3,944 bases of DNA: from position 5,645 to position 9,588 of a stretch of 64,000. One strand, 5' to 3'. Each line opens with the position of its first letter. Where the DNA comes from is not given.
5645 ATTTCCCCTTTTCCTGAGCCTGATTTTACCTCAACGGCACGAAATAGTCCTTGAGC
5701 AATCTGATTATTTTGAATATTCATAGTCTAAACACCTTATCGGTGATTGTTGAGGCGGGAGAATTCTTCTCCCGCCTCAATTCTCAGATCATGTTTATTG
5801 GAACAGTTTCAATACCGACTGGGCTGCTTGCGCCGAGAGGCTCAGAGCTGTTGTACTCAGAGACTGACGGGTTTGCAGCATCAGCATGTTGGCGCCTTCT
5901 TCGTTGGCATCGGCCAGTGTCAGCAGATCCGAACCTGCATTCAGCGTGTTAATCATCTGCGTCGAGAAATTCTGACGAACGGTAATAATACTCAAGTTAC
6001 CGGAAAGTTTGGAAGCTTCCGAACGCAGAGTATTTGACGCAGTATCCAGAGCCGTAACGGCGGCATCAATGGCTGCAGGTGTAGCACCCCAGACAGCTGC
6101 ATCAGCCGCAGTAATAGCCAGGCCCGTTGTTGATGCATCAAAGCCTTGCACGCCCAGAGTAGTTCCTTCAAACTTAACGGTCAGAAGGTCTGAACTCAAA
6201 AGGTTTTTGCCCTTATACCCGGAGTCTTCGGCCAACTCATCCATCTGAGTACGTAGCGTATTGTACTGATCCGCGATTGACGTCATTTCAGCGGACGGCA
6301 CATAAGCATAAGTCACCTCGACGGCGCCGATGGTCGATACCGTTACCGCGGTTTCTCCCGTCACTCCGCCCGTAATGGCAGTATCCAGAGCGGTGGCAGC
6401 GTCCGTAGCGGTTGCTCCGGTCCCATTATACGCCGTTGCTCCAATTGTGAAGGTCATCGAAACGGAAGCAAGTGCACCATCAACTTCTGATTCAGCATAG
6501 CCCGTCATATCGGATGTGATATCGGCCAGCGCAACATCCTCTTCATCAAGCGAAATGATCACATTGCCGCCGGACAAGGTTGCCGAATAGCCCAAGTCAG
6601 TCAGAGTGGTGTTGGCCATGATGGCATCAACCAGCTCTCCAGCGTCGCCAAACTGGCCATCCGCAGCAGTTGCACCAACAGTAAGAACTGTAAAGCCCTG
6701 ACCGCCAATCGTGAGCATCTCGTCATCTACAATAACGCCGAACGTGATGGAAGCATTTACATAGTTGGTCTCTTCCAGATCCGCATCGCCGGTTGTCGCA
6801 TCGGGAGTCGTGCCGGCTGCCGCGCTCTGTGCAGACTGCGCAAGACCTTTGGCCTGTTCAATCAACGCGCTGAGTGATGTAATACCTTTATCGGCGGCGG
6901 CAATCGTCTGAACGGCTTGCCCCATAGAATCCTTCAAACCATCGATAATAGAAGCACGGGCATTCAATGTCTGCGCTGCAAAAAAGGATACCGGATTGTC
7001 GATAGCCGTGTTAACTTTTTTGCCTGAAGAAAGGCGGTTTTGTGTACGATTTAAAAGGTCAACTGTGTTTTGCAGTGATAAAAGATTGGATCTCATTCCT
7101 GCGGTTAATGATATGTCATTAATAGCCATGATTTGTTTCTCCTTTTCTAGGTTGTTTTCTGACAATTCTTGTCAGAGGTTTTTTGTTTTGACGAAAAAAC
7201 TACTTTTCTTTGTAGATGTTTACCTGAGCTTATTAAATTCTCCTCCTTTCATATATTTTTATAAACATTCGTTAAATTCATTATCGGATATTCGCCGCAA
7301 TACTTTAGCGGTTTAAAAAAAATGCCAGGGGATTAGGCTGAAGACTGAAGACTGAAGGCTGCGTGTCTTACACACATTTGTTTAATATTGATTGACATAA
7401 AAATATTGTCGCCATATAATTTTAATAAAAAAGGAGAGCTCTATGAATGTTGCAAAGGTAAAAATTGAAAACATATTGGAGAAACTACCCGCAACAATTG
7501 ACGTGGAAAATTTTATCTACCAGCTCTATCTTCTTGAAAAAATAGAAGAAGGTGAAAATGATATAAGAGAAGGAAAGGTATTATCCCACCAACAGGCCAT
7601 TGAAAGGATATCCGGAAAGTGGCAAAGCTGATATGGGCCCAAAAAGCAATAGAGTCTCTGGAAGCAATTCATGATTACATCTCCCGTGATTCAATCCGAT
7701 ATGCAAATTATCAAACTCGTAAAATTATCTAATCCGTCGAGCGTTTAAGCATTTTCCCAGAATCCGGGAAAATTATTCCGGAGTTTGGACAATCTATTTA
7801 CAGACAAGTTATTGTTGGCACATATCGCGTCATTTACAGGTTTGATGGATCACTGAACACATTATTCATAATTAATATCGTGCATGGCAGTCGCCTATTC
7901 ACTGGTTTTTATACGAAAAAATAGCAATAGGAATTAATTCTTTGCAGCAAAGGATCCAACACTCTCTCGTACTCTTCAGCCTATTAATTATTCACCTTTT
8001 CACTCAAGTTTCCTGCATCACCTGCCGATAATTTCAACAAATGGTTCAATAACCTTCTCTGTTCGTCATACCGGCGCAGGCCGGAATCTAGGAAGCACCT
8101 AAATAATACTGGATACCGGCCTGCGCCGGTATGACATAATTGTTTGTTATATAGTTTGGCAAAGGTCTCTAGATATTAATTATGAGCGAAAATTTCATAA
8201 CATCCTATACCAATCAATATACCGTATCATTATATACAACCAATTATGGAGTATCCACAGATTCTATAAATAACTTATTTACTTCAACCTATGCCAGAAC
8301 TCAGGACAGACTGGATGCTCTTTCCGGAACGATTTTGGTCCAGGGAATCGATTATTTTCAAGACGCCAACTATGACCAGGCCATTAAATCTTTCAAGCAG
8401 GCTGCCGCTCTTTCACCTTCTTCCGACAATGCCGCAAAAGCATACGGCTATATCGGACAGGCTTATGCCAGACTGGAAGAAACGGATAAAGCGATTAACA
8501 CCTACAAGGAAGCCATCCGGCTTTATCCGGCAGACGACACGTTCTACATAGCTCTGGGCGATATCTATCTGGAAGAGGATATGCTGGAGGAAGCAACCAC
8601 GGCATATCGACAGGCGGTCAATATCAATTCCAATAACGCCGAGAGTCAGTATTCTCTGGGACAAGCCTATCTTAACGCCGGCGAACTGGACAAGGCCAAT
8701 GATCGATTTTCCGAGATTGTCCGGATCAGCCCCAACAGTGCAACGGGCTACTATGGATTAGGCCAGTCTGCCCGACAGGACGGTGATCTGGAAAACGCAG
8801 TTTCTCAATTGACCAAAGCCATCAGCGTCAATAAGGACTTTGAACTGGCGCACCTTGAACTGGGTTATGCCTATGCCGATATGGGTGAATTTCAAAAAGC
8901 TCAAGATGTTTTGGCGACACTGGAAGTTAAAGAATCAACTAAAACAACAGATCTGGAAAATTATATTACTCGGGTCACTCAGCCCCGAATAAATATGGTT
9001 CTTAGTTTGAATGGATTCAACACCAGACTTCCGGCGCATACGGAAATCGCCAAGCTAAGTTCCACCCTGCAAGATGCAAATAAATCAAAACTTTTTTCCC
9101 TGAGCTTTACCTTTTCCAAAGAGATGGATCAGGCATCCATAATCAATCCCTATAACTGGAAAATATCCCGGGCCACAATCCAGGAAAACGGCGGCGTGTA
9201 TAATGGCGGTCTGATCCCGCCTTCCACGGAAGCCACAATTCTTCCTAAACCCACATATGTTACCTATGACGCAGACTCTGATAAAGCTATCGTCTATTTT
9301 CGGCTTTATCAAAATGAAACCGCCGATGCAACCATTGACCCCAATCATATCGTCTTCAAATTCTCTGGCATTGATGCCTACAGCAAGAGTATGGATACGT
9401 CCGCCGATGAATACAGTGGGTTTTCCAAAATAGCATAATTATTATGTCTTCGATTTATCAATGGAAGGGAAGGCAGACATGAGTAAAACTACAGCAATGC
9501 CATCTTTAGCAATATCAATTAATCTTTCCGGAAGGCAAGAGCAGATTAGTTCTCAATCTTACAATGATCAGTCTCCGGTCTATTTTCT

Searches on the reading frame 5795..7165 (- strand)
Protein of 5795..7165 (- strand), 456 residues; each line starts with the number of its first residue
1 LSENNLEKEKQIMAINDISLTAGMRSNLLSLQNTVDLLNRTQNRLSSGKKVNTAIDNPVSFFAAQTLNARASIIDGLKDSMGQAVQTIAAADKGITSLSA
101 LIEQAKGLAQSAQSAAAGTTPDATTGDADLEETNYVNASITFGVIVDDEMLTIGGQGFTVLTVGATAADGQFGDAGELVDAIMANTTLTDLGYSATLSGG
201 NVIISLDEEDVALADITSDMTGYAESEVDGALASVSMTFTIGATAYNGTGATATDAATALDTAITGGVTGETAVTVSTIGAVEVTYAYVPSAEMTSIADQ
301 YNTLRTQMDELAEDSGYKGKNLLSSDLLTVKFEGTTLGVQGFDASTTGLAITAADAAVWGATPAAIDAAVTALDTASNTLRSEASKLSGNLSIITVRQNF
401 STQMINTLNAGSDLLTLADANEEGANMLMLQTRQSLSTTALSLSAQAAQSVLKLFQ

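Call 13: search_protein_families(library=ncbifam, proteins=[window:5795-7165:-], max_evalue=0.00001)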
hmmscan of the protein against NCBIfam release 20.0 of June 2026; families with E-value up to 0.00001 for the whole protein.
window:5795-7165:- (456 aa): 4 families
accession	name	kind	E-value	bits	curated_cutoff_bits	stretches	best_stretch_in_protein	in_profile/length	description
NF009330.0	PRK12688.1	subfamily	1.5e-63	215.4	614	2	226-455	518-751/752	flagellin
NF011295.0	PRK14708.1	subfamily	1.1e-59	202.5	1384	2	210-455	639-887/888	flagellin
NF009329.0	PRK12687.1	subfamily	1.2e-07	31.5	311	1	362-456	219-313/313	flagellin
TIGR02550.1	flagell_flgL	equivalog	8.8e-06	25.3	127.2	1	28-114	12-98/387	flagellar hook-associated protein FlgL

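Call 78: search_protein_families(library=pfam, proteins=[window:5795-7165:-], max_evalue=0.01)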
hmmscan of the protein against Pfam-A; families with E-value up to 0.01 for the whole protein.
window:5795-7165:- (456 aa): 2 families
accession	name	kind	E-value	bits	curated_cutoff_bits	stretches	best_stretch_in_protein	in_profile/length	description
PF00669.25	Flagellin_N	-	7.2e-08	33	26.6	1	27-128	10-110/139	Bacterial flagellin N-terminal helical region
PF00700.27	Flagellin_C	-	0.0018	19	23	1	371-455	2-86/86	Bacterial flagellin C-terminal helical region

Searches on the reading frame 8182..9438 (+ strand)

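Call 13: search_protein_families(library=ncbifam, proteins=[window:8182-9438:+], max_evalue=0.00001)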
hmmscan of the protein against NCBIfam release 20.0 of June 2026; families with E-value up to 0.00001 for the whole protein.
window:8182-9438:+ (418 aa): 26 families (the best 25 are shown)
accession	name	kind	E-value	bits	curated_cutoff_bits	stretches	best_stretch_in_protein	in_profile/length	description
NF040959.1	MamA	equivalog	3.6e-22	78.8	200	2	124-244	76-196/204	magnetosome protein MamA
TIGR02917.1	PEP_TPR_lipo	equivalog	5.3e-22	77.5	312.2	1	54-247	403-593/899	XrtA/PEP-CTERM system TPR-repeat protein PrsT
TIGR02521.1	type_IV_pilW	equivalog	8.1e-17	61.6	154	1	121-188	33-100/234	type IV pilus biogenesis/stability protein PilW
NF033762.1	social_mot_Tgl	equivalog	6.6e-16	58.4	225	1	55-260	38-243/252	social motility TPR repeat lipoprotein Tgl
TIGR02552.1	LcrH_SycD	equivalog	7.9e-16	58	104.8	1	140-246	5-111/136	SycD/LcrH family type III secretion system chaperone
TIGR02795.1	tol_pal_ybgF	equivalog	1.1e-13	51.8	90.1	1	56-145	10-102/119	tol-pal system protein YbgF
NF033920.0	C39_PA2778_fam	equivalog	9.8e-13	48.1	150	1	94-183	165-254/255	PA2778 family cysteine peptidase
NF053607.1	CHU_0125_OmpA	equivalog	2e-09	36.5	620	0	52-153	23-121/639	CHU_0125 family OmpA-like outer membrane integrity protein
NF047507.1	TPR_BatC_Lepto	exception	2.5e-09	36.9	175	0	58-117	68-128/214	TPR repeat-containing protein BatC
NF008757.0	PRK11788.1-5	equivalog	3.5e-09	36.3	363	1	52-248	39-241/388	lipopolysaccharide assembly protein LapB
NF008755.0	PRK11788.1-3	equivalog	6.1e-09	35.7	430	1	54-252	42-245/388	lipopolysaccharide assembly protein LapB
TIGR03302.1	OM_YfiO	subfamily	1.5e-08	34.5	81.4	1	50-121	35-106/239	outer membrane protein assembly factor BamD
TIGR00990.1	3a0801s09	subfamily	1.6e-08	33.7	757.25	0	61-172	307-418/615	mitochondrial import receptor subunit TOM70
NF047371.1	FlcA_CTERM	equivalog_domain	1.9e-08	33.2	300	1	91-215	405-535/646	periplasmic flagellar collar protein FlcA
NF052312.1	T9SS_PorW_SprE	equivalog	3.5e-08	32.6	250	1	59-185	115-248/716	type IX secretion system periplasmic lipoprotein PorW/SprE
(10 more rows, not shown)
